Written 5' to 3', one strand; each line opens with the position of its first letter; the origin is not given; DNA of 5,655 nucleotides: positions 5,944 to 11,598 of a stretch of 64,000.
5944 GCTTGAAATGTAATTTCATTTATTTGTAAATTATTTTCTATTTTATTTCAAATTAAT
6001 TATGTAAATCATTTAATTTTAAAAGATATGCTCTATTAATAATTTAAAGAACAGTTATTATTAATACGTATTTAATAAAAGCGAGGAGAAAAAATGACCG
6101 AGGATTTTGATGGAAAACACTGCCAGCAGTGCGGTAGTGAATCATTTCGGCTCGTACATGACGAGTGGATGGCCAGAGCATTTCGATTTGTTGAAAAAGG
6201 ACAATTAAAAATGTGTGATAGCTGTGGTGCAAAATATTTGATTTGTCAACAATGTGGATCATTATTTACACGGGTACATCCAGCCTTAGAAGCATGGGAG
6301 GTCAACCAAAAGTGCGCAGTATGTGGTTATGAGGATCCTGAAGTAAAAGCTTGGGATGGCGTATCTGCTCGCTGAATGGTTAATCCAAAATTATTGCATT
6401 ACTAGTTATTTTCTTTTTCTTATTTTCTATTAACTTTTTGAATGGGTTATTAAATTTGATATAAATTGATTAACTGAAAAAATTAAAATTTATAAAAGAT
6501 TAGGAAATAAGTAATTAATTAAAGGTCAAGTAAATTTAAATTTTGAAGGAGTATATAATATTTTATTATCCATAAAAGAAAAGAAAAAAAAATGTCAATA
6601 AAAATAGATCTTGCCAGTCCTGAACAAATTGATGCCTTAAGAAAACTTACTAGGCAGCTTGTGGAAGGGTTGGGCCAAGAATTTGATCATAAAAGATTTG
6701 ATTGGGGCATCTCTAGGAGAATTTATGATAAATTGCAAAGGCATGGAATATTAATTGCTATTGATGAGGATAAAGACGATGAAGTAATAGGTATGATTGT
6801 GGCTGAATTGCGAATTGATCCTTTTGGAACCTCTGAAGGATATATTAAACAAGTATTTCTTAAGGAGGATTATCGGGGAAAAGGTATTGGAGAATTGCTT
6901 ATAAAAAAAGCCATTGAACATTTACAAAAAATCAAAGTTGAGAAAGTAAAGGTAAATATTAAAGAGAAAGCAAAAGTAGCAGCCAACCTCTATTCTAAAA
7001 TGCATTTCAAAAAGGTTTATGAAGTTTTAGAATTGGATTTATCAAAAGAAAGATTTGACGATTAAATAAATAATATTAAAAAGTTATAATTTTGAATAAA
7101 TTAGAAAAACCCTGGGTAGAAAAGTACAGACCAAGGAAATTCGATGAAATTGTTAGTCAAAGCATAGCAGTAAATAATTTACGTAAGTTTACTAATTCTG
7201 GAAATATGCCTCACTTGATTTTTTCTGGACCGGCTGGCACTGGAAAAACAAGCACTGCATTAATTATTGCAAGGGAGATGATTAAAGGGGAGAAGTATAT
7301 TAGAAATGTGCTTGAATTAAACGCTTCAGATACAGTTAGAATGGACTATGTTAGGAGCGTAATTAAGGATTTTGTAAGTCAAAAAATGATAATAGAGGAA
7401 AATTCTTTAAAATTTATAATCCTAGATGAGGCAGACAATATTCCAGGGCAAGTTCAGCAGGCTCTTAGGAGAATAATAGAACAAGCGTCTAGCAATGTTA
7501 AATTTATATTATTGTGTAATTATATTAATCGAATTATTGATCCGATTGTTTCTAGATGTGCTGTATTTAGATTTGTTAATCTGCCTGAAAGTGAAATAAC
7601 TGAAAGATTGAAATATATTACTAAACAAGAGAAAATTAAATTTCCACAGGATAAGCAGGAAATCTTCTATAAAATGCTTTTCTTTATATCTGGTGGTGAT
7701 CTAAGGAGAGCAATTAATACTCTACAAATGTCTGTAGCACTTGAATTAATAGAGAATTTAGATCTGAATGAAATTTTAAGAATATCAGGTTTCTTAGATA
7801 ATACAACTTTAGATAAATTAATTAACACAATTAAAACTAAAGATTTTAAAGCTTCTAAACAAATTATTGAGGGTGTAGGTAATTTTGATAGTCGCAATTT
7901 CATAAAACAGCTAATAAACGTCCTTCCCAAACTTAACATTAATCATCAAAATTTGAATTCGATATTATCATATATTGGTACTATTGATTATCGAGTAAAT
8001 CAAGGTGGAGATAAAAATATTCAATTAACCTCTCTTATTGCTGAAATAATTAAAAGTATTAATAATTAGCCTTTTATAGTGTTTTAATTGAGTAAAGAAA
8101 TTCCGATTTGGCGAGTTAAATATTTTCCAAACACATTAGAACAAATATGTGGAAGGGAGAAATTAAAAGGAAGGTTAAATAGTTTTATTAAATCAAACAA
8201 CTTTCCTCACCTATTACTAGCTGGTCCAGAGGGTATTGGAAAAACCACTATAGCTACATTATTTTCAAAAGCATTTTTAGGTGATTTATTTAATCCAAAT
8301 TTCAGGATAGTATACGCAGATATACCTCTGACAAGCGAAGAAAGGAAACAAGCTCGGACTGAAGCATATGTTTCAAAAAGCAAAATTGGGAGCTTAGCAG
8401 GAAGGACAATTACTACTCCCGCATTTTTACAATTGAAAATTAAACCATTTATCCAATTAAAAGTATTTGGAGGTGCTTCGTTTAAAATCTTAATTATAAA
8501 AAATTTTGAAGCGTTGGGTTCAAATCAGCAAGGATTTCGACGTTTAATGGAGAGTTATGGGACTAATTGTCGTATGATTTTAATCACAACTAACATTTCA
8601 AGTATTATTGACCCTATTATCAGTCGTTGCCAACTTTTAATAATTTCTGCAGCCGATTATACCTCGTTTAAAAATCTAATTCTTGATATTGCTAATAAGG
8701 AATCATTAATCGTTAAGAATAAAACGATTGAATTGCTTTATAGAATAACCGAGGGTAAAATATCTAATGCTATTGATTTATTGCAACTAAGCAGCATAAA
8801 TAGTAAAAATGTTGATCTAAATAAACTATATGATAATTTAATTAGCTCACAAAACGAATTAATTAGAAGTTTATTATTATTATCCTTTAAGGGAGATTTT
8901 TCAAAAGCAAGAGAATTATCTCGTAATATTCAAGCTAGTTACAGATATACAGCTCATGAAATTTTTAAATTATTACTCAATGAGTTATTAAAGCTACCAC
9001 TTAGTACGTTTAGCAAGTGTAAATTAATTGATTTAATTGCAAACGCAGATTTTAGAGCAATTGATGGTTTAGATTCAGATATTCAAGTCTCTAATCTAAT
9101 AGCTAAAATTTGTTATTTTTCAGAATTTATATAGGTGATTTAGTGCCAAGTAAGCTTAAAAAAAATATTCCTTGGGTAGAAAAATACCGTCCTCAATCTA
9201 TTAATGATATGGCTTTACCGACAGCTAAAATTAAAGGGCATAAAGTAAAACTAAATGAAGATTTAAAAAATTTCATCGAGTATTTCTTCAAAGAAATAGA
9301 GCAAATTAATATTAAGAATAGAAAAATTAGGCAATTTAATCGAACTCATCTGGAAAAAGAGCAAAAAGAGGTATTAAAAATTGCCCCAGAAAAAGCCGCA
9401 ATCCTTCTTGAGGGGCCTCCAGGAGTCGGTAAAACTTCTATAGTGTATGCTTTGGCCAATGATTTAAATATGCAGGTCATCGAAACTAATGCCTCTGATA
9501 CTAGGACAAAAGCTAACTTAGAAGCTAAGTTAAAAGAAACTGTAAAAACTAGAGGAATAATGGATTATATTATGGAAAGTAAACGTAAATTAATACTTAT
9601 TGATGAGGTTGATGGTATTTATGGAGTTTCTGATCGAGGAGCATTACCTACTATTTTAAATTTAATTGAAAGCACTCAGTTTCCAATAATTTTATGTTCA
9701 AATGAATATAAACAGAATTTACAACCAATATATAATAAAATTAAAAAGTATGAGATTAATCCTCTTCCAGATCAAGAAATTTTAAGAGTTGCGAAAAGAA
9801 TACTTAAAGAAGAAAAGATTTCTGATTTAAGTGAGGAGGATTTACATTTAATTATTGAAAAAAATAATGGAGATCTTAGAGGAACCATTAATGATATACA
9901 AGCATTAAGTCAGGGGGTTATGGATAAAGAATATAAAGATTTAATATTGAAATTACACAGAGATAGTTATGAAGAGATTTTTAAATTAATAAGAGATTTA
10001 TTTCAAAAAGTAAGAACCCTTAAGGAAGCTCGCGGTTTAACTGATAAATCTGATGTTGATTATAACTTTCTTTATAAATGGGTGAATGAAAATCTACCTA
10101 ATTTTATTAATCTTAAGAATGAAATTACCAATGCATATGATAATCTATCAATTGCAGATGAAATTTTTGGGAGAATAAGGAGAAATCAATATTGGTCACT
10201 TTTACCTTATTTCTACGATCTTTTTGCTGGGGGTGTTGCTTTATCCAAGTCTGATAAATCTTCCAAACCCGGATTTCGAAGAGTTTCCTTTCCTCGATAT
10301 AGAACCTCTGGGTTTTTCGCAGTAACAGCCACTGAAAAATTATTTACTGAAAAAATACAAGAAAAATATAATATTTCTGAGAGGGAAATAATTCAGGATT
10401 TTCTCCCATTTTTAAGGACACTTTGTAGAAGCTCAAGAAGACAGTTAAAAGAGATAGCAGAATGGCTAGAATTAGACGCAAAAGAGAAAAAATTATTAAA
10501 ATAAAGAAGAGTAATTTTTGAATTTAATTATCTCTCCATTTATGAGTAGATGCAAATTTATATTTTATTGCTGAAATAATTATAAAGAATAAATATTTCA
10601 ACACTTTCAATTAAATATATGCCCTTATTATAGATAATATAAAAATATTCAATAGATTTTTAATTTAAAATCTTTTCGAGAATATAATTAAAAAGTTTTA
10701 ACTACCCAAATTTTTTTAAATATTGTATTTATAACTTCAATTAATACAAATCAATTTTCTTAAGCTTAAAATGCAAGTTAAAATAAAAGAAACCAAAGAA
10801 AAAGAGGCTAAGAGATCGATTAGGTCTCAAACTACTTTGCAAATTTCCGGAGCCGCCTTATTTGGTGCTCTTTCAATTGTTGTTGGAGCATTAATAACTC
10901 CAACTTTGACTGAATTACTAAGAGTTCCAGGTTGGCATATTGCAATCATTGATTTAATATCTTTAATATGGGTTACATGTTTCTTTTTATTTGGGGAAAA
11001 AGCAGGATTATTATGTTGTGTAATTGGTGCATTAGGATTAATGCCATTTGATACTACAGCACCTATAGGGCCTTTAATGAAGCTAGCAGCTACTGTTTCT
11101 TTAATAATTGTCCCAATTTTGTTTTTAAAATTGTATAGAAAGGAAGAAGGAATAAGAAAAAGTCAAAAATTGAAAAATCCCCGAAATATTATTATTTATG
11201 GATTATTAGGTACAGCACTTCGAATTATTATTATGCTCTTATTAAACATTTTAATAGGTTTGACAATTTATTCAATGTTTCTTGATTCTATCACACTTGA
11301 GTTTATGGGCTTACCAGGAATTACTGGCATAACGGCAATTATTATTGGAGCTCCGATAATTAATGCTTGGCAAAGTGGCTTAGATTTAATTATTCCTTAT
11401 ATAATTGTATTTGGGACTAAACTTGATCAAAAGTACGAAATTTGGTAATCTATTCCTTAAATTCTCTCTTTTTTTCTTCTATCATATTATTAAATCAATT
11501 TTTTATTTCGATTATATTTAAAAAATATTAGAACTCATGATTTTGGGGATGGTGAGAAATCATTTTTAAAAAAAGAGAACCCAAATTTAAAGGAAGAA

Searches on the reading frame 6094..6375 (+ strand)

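Call 5: search_protein_families(library=pfam, proteins=[window:6094-6375:+], max_evalue=0.01)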
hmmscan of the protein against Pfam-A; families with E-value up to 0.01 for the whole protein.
window:6094-6375:+ (93 aa): 6 families
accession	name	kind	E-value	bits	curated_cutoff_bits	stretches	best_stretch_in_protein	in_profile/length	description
PF11781.13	Zn_ribbon_RRN7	-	0.00013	21.9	27.1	0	5-20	2-17/32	Zinc-finger of RNA-polymerase I-specific TFIIB, Rrn7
PF18073.7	Zn_ribbon_LapB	-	0.0007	19.7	25.7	0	10-20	3-13/28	Rubredoxin metal binding domain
PF02150.21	Zn_ribbon_RPB9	-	0.00091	19.5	25.2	0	51-82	4-32/36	RNA polymerases M/15 Kd subunit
PF09723.15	Zn_ribbon_8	-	0.0015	18.9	34.4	0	51-79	8-34/41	Zinc ribbon domain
PF12773.13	DZR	-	0.0064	17.1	27.3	0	49-81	13-34/45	Double zinc ribbon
PF13719.11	Zn_ribbon_5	-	0.0069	16.6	29.3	0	51-78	5-32/37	zinc-ribbon domain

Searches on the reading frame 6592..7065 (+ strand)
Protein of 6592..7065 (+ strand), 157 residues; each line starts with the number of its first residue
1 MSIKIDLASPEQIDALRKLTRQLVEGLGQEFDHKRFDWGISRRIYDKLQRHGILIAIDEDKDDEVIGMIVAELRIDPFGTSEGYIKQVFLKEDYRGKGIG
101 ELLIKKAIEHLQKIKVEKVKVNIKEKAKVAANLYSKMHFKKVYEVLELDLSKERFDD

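Call 5: search_protein_families(library=pfam, proteins=[window:6592-7065:+], max_evalue=0.01)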
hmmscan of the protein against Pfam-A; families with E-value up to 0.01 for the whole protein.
window:6592-7065:+ (157 aa): 8 families
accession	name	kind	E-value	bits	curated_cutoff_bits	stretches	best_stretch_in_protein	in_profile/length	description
PF00583.31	Acetyltransf_1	-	3.3e-14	53.6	20.7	1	35-139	24-116/116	Acetyltransferase (GNAT) family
PF13508.13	Acetyltransf_7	-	3.6e-12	46.9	27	1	53-140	5-83/84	Acetyltransferase (GNAT) domain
PF13673.13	Acetyltransf_10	-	2.4e-10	40.9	23.6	1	61-144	38-112/128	Acetyltransferase (GNAT) domain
PF08445.16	FR47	-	2.3e-06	27.9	22.1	1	82-142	21-80/86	FR47-like protein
PF13302.13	Acetyltransf_3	-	0.0031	18.6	25.4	1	45-140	46-138/138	Acetyltransferase (GNAT) domain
PF14542.12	Acetyltransf_CG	-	0.0031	18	30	1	83-113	25-55/80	GCN5-related N-acetyl-transferase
PF00276.25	Ribosomal_L23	-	0.0073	17.1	30.8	0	104-143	34-75/86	Ribosomal protein L23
PF17013.11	Acetyltransf_15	-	0.0099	15.7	35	0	87-142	77-139/210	Putative acetyl-transferase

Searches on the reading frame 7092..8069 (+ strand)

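Call 5: search_protein_families(library=pfam, proteins=[window:7092-8069:+], max_evalue=0.01)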
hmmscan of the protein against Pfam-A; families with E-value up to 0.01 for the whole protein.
window:7092-8069:+ (325 aa): 15 families
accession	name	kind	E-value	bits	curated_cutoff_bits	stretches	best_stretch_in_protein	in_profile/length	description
PF00004.35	AAA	-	1.2e-15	58.6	21.2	1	42-162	1-129/131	ATPase family associated with various cellular activities (AAA)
PF13177.12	DNA_pol3_delta2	-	2.4e-12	47.6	27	1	80-163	79-159/161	DNA polymerase III, delta subunit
PF08542.16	Rep_fac_C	-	2.9e-09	37.6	23.6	1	239-317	5-87/88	Replication factor C C-terminal domain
PF13173.12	AAA_14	-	5.9e-06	26.8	27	1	42-140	5-95/129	AAA domain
PF25199.1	nSTAND_NTPase5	-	6.7e-06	26.4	34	1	28-143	30-133/145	Novel STAND NTPase 5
PF05496.18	RuvB_N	-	1.4e-05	25.4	27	1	13-64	2-58/159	Holliday junction DNA helicase RuvB P-loop domain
PF21960.2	RCF1-5-like_lid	-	2.3e-05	24.7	27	1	172-212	2-39/43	RCF1/5-like, AAA+ ATPase lid domain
PF00270.35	DEAD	-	3e-05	24.3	26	0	103-140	115-155/167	DEAD/DEAH box helicase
PF02562.22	PhoH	-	3e-05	24.1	27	0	42-74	22-54/205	PhoH-like protein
PF03215.21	Rad17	-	4.3e-05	24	23.8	1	6-97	7-105/186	Rad17 P-loop domain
PF13401.12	AAA_22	-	0.0002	22.1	27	0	100-141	84-121/130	AAA domain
PF04851.21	ResIII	-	0.00034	21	22.5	0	23-67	8-51/164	Type III restriction enzyme, res subunit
PF07724.20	AAA_2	-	0.00067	20.2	27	1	42-133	6-103/166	AAA domain (Cdc48 subfamily)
PF07728.20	AAA_5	-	0.00082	19.8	22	1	41-131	1-92/139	AAA domain (dynein-related subfamily)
PF20720.3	nSTAND3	-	0.0091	16.1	27.2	1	41-112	19-81/155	Novel STAND NTPase 3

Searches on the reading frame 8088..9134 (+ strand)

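Call 5: search_protein_families(library=pfam, proteins=[window:8088-9134:+], max_evalue=0.01)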
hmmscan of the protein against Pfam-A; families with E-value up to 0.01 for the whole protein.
window:8088-9134:+ (348 aa): 9 families
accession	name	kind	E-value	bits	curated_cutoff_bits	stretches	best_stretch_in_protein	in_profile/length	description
PF08542.16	Rep_fac_C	-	1.5e-10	41.8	23.6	1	257-340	4-88/88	Replication factor C C-terminal domain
PF13177.12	DNA_pol3_delta2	-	1e-08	35.8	27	1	24-187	3-158/161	DNA polymerase III, delta subunit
PF00004.35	AAA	-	1.9e-05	25.5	21.2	1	42-184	1-126/131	ATPase family associated with various cellular activities (AAA)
PF05496.18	RuvB_N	-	6.4e-05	23.2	27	1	14-62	3-56/159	Holliday junction DNA helicase RuvB P-loop domain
PF13191.12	AAA_16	-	0.00065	20.7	32.6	1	20-66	2-51/167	AAA ATPase domain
PF14532.12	Sigma54_activ_2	-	0.0027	18.4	25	0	25-61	9-43/138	Sigma-54 interaction domain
PF03215.21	Rad17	-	0.0051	17.2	23.8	0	7-63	8-69/186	Rad17 P-loop domain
PF13479.12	AAA_24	-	0.0062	16.8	27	0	41-69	4-32/195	AAA domain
PF25361.1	AAA_lid_RFC1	-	0.008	16.1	34.9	0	195-245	5-55/59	RFC1-like, AAA+ ATPase lid domain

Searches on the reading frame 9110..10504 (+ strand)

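Call 5: search_protein_families(library=pfam, proteins=[window:9110-10504:+], max_evalue=0.01)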
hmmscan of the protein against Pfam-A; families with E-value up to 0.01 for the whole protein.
window:9110-10504:+ (464 aa): 19 families
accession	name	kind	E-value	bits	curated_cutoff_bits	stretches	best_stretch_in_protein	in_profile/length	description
PF00004.35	AAA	-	1.6e-14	54.9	21.2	1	98-203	1-114/131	ATPase family associated with various cellular activities (AAA)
PF03215.21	Rad17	-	3.9e-09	37.1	23.8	1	58-142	13-93/186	Rad17 P-loop domain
PF13173.12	AAA_14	-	2.7e-06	27.9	27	1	96-172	3-76/129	AAA domain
PF13401.12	AAA_22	-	3.9e-06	27.6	27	1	95-196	5-121/130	AAA domain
PF05496.18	RuvB_N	-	3.1e-05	24.2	27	1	97-151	35-88/159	Holliday junction DNA helicase RuvB P-loop domain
PF07728.20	AAA_5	-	8.8e-05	23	22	1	98-170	2-78/139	AAA domain (dynein-related subfamily)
PF13604.12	AAA_30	-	0.00012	22.4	27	1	81-167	2-97/191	AAA domain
PF20720.3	nSTAND3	-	0.0002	21.5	27.2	1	85-123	7-45/155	Novel STAND NTPase 3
PF13086.12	AAA_11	-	0.00028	21.2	27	1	81-129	2-45/257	AAA domain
PF12775.13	AAA_7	-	0.00033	20.7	25.8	1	92-167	30-109/181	P-loop containing dynein motor region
PF13191.12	AAA_16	-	0.00059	20.8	32.6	1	96-153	25-81/167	AAA ATPase domain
PF03193.22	RsgA_GTPase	-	0.00067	20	30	1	62-132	78-143/174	RsgA GTPase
PF13238.12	AAA_18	-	0.0014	19.5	29.4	1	98-159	1-55/128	AAA domain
PF00910.28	RNA_helicase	-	0.0021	18.9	21.5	0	98-201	1-90/105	RNA helicase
PF07724.20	AAA_2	-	0.004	17.6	27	1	95-190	3-103/166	AAA domain (Cdc48 subfamily)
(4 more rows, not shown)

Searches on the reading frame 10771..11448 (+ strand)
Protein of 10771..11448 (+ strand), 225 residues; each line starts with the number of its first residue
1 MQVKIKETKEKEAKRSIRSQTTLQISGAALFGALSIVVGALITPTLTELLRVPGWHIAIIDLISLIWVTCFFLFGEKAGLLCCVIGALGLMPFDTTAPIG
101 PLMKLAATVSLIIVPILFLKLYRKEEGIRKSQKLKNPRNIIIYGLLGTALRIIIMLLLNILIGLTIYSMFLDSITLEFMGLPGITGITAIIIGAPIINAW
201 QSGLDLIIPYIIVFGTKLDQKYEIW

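Call 5: search_protein_families(library=pfam, proteins=[window:10771-11448:+], max_evalue=0.01)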
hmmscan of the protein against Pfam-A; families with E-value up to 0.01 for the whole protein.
window:10771-11448:+ (225 aa): 1 family
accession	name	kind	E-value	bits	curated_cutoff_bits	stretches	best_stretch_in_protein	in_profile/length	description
PF12822.12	ECF_trnsprt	-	5.8e-05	23.6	30.7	1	28-213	6-169/169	ECF transporter, substrate-specific component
